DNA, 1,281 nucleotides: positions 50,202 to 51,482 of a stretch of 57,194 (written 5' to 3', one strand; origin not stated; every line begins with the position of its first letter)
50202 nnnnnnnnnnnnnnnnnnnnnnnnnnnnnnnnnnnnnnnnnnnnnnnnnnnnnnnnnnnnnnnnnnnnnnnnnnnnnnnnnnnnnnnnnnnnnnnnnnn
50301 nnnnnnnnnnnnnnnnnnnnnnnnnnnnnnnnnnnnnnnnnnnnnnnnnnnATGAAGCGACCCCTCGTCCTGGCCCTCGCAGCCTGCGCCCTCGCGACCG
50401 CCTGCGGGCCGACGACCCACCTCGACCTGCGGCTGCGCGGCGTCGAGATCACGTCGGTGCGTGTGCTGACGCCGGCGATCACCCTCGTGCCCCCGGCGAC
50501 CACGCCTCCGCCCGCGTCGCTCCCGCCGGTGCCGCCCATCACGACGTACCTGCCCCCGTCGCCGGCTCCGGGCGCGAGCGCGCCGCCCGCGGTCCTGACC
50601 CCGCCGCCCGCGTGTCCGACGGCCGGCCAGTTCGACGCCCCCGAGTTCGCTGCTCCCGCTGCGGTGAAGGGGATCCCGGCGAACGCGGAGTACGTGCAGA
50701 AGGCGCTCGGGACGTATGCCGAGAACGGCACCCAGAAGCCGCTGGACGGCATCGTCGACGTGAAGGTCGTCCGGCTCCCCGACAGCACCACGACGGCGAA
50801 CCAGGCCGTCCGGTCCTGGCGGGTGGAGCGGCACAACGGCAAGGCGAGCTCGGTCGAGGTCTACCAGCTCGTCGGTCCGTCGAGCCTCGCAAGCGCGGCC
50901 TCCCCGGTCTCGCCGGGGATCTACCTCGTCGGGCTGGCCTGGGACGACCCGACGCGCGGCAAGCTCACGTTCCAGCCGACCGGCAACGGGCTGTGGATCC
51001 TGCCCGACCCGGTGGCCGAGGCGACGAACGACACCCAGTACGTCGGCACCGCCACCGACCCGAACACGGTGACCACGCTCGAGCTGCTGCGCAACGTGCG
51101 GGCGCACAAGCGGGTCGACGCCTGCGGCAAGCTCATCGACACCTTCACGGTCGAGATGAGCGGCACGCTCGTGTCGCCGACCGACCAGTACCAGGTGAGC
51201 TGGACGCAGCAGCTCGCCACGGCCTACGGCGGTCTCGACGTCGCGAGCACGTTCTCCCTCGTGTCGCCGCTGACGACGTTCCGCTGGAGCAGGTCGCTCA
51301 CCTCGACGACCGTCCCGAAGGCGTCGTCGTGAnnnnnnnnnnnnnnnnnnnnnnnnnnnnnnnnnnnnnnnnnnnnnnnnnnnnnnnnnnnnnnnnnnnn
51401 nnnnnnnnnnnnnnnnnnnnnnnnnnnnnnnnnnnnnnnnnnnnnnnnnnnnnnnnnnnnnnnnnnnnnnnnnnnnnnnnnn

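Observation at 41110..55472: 14-kb translationally coupled operon placing a MoxR-DUF58-transglutaminase-like module inside a HAAT-type ABC importer gene set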

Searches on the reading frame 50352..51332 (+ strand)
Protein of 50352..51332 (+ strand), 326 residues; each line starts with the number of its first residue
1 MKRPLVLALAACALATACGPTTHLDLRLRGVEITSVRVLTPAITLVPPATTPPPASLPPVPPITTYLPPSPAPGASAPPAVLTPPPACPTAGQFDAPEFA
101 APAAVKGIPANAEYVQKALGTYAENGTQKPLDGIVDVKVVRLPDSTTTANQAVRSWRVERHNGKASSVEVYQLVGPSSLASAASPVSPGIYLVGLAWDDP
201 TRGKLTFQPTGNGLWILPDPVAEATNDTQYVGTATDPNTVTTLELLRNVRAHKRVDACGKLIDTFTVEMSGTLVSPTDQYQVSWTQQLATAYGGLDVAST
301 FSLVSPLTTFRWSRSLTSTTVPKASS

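Call 5: search_protein_families(library=pfam, proteins=[window:50352-51332:+], max_evalue=0.01)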
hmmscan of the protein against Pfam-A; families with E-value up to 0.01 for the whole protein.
window:50352-51332:+ (326 aa): 0 families

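Call 7: search_protein_families(library=ncbifam, proteins=[window:50352-51332:+], max_evalue=0.01)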
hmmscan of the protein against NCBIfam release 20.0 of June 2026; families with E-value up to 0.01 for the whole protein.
window:50352-51332:+ (326 aa): 0 families

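Call 30: find_homologous_proteins(query=window:50352-51329:+)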
Query window:50352-51329:+ (326 aa): 59 proteins with E <= 0.001 among 8000 candidates.
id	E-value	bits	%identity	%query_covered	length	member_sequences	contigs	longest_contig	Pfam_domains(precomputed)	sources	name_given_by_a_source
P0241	1.0e-208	710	100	100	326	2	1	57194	-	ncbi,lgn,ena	-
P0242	6.1e-130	451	66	100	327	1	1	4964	-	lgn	-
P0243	2.9e-124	433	65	100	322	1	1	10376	-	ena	-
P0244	1.8e-123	430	64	99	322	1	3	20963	-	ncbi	-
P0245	6.7e-116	405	60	100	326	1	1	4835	-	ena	-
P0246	2.3e-105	371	58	100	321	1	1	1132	-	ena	-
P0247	1.5e-104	368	56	100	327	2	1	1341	-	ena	-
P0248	1.1e-103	365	55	100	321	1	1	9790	-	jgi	jgi:hypothetical protein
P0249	5.5e-103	363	56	99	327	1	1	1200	-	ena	-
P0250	9.0e-103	362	56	99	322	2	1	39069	-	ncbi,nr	ncbi:MAG: hypothetical protein JWO22_4055 [Frankiales bacterium]|nr:hypothetical protein [Frankiales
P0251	2.1e-102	361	56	99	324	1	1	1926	-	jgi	jgi:hypothetical protein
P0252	2.7e-102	361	55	100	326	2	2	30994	-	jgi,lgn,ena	-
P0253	7.1e-98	346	54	99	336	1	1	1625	-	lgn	-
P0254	4.8e-96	340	53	99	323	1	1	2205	-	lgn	-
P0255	1.3e-95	339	53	99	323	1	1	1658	-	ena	-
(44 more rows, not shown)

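Call 40: predict_structure(alignment_id=A3)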
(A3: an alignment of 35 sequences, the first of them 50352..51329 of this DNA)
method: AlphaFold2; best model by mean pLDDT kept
length: 326 residues; sequences in the alignment: 35
mean_pLDDT: 87.3   pTM: 0.80
mean pLDDT of the five models: 87.3, 85.5, 85.1, 83.5, 83.2
residues with pLDDT >= 90: 229; 70-90: 47; 50-70: 29; < 50: 21
segments of 3 or more residues with pLDDT < 50: 1-3, 22-32, 37-40
pLDDT, mean of each block of 10 residues (from residue 1): 52 54 46 48 66 85 90 73 78 95 95 96 95 96 94 97 96 94 90 97 95 95 91 95 97 95 98 97 98 97 97 97 88
secondary structure, 60 per line:
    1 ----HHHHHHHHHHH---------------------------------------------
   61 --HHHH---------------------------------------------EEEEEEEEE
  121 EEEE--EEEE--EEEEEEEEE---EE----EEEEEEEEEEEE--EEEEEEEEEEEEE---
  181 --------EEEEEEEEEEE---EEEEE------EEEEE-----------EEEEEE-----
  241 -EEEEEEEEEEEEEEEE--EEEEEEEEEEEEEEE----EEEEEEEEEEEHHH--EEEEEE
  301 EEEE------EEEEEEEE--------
elements in order: H5-15 H63-66 E112-124 E127-130 E133-141 E151-162 E165-177 E189-199 E203-207 E214-218 E230-235 E242-257 E260-274 E279-289 E295-304 E311-318

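Call 43: fold_search(model_id=the predicted structure, library=pdb)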
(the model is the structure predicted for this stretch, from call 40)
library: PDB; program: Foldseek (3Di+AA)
matches with E <= 10: 596; with E <= 0.001: 1
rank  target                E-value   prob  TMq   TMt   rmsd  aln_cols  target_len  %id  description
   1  3fzx                  2.7e-04  1.00  0.34  0.47   7.7       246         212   10  CRYSTAL STRUCTURE OF A PUTATIVE EXPORTED PROTEIN WITH YMCC-LIKE FOLD (BF2203) FROM BACTEROIDES FRAGILIS NCTC 9343 AT 2.2 (released 2009-02-03)
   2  4fvs_E                5.0e-03  0.99  0.31  0.42  11.7       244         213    8  Crystal structure of a putative lipoprotein (BDI_3050) from Parabacteroides distasonis ATCC 8503 at 2.70 A resolution (released 2012-07-25)
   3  6ubl_A                6.3e-03  0.85  0.21  0.27  11.7       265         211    9  Structure of DynF from the Dynemicin Biosynthesis Pathway of Micromonospora chersina (released 2020-09-16)
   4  6ntr_D                4.5e-02  0.75  0.27  0.35  15.8       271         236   11  Crystal Structure of Beta-barrel-like Protein of Domain of Unknown Function DUF1849 from Brucella abortus (released 2019-02-13)
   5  2in5_A                5.0e-02  0.84  0.23  0.35  12.9       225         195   11  Crystal Structure of the hypothetical lipoprotein YmcC from Escherichia coli (K12), Northeast Structural Genomics targ (released 2006-11-07)
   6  3qrc_A                5.2e-02  0.69  0.18  0.31  14.4       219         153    6  The crystal structure of Ail, the attachment invasion locus protein of Yersinia pestis, in complex with the heparin an (released 2011-11-23)
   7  3qrc_B                5.8e-02  0.66  0.18  0.31  14.5       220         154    6  The crystal structure of Ail, the attachment invasion locus protein of Yersinia pestis, in complex with the heparin an (released 2011-11-23)
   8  4z48_A                6.6e-02  0.41  0.19  0.23  11.3       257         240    7  Crystal structure of a DUF1329 family protein (DESPIG_00262) from Desulfovibrio piger ATCC 29098 at 1.75 A resolution (released 2015-04-22)
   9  2in5_B                7.3e-02  0.75  0.24  0.37  10.4       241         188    9  Crystal Structure of the hypothetical lipoprotein YmcC from Escherichia coli (K12), Northeast Structural Genomics targ (released 2006-11-07)
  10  3sy9_C                8.9e-02  0.12  0.15  0.14  20.7       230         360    9  Crystal structure of Pseudomonas aeruginosa OccD2 (OpdC) (released 2012-02-08)
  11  2own_A                1.2e-01  0.06  0.12  0.13  18.4       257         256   10  Crystal structure of oleoyl thioesterase (putative) (NP_784467.1) from Lactobacillus plantarum at 2.00 A resolution (released 2007-02-27)
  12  1r0u                  1.4e-01  0.20  0.15  0.26  12.0       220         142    6  Crystal structure of ywiB protein from Bacillus subtilis (released 2003-12-30)
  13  9bd8_A                1.9e-01  0.18  0.21  0.16  19.5       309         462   11  ApoB 100 beta barrel bound to LDLR beta propeller (released 2024-12-25)
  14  6ntr_C                2.1e-01  0.47  0.28  0.35  13.3       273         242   10  Crystal Structure of Beta-barrel-like Protein of Domain of Unknown Function DUF1849 from Brucella abortus (released 2019-02-13)
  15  7bbm                  2.1e-01  0.18  0.16  0.27  17.6       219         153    8  Mutant nitrobindin M75L/H76L/Q96C/M148L (NB4H) from Arabidopsis thaliana with cofactor MnPPIX (released 2021-05-26)
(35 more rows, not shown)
